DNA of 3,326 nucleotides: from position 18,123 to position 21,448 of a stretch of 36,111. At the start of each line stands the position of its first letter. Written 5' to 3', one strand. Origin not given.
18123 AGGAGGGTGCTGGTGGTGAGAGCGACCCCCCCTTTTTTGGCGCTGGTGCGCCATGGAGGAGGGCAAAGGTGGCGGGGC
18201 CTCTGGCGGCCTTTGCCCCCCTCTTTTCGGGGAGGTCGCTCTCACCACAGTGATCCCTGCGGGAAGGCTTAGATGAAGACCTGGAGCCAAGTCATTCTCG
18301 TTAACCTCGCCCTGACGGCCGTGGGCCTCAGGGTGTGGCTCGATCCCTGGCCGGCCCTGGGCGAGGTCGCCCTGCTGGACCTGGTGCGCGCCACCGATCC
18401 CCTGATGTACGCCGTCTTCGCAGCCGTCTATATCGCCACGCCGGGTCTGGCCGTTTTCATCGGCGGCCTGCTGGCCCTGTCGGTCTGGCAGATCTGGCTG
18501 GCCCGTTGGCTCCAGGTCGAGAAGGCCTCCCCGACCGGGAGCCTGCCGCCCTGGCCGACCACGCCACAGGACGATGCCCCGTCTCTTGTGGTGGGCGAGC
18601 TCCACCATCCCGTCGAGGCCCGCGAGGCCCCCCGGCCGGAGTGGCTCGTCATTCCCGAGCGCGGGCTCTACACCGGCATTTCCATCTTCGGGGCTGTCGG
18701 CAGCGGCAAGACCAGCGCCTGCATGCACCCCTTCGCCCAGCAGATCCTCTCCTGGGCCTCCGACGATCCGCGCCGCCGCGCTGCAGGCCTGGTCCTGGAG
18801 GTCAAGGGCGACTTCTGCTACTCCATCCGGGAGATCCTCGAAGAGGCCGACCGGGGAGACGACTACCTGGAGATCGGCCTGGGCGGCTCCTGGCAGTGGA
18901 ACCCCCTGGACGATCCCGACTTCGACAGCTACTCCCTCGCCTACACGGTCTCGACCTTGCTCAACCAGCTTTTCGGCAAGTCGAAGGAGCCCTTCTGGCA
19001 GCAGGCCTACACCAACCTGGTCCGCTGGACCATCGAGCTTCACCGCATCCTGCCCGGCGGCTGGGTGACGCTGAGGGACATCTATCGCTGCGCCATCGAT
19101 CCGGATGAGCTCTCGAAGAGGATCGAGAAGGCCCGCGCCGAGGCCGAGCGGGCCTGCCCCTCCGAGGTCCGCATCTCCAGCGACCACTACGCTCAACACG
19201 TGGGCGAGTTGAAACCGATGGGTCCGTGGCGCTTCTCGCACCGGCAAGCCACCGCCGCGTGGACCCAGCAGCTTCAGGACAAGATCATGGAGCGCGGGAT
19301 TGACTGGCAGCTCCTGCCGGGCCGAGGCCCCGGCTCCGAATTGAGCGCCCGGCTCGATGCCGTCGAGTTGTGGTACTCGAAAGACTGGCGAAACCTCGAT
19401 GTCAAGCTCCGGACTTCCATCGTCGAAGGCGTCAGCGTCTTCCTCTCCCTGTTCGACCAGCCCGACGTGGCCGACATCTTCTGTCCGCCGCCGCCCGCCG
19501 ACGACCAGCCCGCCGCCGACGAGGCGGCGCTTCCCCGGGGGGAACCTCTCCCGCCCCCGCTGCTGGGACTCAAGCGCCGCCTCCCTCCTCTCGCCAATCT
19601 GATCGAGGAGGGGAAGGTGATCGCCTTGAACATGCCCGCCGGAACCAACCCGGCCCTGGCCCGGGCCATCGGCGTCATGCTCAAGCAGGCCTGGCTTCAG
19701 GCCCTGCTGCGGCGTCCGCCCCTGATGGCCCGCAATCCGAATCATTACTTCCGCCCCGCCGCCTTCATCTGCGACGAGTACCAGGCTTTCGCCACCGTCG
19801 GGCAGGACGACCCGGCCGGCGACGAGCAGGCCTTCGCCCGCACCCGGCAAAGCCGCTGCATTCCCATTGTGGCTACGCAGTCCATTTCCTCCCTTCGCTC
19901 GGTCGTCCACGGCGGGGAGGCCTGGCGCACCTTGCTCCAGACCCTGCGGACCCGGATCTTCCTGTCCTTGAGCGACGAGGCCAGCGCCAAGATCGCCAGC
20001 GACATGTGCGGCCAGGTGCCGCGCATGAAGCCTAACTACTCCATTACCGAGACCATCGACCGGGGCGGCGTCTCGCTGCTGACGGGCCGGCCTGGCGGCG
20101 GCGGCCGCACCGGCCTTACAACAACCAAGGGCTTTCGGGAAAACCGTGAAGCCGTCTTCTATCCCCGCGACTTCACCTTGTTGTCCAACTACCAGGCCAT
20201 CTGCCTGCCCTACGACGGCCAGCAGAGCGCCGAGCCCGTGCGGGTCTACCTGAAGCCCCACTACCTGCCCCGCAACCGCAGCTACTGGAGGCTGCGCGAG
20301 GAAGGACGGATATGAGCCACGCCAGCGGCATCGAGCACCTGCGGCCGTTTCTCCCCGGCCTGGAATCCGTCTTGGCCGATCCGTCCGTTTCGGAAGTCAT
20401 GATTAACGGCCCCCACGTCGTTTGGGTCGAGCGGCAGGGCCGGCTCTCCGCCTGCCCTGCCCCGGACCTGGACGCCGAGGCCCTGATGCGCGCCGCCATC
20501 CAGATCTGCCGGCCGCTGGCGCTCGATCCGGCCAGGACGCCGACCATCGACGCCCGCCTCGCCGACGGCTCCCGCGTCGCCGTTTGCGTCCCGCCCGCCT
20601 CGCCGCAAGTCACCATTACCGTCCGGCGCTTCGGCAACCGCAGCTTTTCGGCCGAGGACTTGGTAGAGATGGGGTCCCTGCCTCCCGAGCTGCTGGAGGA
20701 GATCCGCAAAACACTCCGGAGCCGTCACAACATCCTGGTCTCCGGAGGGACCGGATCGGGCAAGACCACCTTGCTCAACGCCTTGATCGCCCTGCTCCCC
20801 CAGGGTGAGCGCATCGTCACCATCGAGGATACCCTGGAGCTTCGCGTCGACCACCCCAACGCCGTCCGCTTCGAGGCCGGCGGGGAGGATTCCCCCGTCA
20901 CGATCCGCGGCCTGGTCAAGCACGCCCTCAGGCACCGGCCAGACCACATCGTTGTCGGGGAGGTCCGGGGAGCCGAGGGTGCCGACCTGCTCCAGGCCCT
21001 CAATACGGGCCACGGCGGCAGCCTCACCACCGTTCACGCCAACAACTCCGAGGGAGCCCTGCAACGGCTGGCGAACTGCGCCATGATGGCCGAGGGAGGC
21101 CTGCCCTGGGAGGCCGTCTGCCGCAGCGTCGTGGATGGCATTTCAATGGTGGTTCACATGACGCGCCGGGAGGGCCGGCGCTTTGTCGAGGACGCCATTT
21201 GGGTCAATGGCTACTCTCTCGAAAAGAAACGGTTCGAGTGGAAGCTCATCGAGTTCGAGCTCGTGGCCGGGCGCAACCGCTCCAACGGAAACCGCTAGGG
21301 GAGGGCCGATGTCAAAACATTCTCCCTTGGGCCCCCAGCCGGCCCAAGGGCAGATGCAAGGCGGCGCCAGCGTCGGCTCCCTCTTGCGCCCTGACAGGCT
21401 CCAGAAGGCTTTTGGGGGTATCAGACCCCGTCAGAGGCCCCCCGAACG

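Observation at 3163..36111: Apparently perfect direct repeat of at least 7.35 kb with a 25,594-bp period: tandem conjugative-plasmid units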

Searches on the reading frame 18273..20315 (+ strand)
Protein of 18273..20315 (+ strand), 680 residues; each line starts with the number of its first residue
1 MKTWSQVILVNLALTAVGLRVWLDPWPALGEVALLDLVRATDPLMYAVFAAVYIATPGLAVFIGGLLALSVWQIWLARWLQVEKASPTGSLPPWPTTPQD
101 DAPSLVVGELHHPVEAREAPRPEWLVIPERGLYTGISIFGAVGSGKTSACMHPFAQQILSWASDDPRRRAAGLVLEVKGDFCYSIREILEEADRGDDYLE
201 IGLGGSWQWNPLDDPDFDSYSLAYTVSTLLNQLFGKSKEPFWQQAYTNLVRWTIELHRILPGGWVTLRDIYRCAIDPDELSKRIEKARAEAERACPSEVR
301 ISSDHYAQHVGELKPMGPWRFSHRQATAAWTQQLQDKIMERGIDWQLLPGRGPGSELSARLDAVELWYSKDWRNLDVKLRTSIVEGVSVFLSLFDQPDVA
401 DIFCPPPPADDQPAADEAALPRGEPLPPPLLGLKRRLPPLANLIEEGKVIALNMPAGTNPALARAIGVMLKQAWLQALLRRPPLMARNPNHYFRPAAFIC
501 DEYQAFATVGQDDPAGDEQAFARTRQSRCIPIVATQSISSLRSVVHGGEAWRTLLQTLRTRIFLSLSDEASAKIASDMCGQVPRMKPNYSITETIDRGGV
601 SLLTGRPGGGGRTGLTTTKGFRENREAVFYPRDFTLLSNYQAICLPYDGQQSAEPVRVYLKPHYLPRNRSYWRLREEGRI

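Call 10: search_protein_families(library=pfam, proteins=[window:18273-20315:+], max_evalue=0.01)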
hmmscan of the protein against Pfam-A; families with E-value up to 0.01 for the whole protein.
window:18273-20315:+ (680 aa): 3 families
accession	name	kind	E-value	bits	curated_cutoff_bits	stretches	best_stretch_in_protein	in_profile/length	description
PF10412.15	TrwB_AAD_bind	-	1.5e-08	34.4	20.5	1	484-602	235-348/387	Type IV secretion-system coupling protein DNA-binding domain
PF12696.13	TraG-D_C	-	1.1e-06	29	22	1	497-582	3-82/126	TraM recognition site of TraD and TraG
PF24267.1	HVO_1552_C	-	0.0065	17.1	27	0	50-75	68-94/98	HVO_1552, C-terminal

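Call 14: find_encoding_contigs(protein=window:18273-20315:+, flank=10000, max_places=10)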
Protein window:18273-20315:+ (680 aa): 1 contig read that carries it; 1 place shown.
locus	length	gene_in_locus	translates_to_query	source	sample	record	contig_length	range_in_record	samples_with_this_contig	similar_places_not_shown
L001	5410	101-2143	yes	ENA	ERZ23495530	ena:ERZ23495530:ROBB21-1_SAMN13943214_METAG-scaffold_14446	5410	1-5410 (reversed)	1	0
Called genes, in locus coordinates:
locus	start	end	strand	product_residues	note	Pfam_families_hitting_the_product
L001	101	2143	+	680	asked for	PF10412:TrwB_AAD_bind (weak), PF12696:TraG-D_C (weak)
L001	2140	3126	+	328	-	PF00437:T2SSE, PF27713:UCP018868, PF13401:AAA_22 (faint), PF13555:AAA_29 (weak)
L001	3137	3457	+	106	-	-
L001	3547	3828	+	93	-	-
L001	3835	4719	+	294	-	PF16793:RepB_primase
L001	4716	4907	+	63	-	-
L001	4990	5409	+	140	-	?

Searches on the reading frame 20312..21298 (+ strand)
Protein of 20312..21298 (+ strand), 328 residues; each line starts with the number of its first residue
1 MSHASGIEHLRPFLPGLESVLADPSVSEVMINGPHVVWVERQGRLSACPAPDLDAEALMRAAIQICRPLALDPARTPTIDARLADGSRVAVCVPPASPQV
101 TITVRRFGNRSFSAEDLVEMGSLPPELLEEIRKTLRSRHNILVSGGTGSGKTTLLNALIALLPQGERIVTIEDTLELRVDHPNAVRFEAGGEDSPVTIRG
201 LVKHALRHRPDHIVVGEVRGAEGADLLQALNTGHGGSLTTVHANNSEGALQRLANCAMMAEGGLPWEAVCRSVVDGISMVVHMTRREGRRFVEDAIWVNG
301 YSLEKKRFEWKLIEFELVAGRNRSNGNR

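Call 10: search_protein_families(library=pfam, proteins=[window:20312-21298:+], max_evalue=0.01)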
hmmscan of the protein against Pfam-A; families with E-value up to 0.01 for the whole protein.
window:20312-21298:+ (328 aa): 15 families
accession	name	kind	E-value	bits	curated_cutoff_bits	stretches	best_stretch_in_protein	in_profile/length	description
PF00437.27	T2SSE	-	2e-48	165.4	24.9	1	20-268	11-264/370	Type II/IV secretion system protein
PF13555.12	AAA_29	-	1e-05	25.6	27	1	137-162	21-46/61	P-loop containing region of AAA domain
PF13401.12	AAA_22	-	1.7e-05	25.6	27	1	137-226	4-71/130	AAA domain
PF20720.3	nSTAND3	-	6.9e-05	23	27.2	1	128-174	7-54/155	Novel STAND NTPase 3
PF01580.24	FtsK_SpoIIIE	-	0.00013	21.9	24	1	136-160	36-61/221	FtsK/SpoIIIE family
PF13191.12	AAA_16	-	0.00026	22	32.6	1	127-172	12-58/167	AAA ATPase domain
PF00005.33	ABC_tran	-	0.00044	21.3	25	1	129-168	2-42/137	ABC transporter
PF06414.18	Zeta_toxin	-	0.00044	20.2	22.3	1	138-186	16-63/199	Zeta toxin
PF02492.25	cobW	-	0.00047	20.2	20.7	1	141-180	3-43/180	CobW/HypB/UreG, nucleotide-binding domain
PF01078.27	Mg_chelatase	-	0.00084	19.2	20.3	1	138-172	22-56/207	Magnesium chelatase, subunit ChlI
PF13245.12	AAA_19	-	0.0013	19.4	25.1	1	133-166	6-39/134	AAA domain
PF25199.1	nSTAND_NTPase5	-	0.0016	18.8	34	1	126-181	27-86/145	Novel STAND NTPase 5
PF13476.12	AAA_23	-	0.0027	18.8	27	1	139-162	20-43/201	AAA domain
PF00270.35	DEAD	-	0.0028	17.8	26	1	133-181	9-61/167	DEAD/DEAH box helicase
PF00350.29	Dynamin_N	-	0.0095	16.4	27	0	141-179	1-40/168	Dynamin family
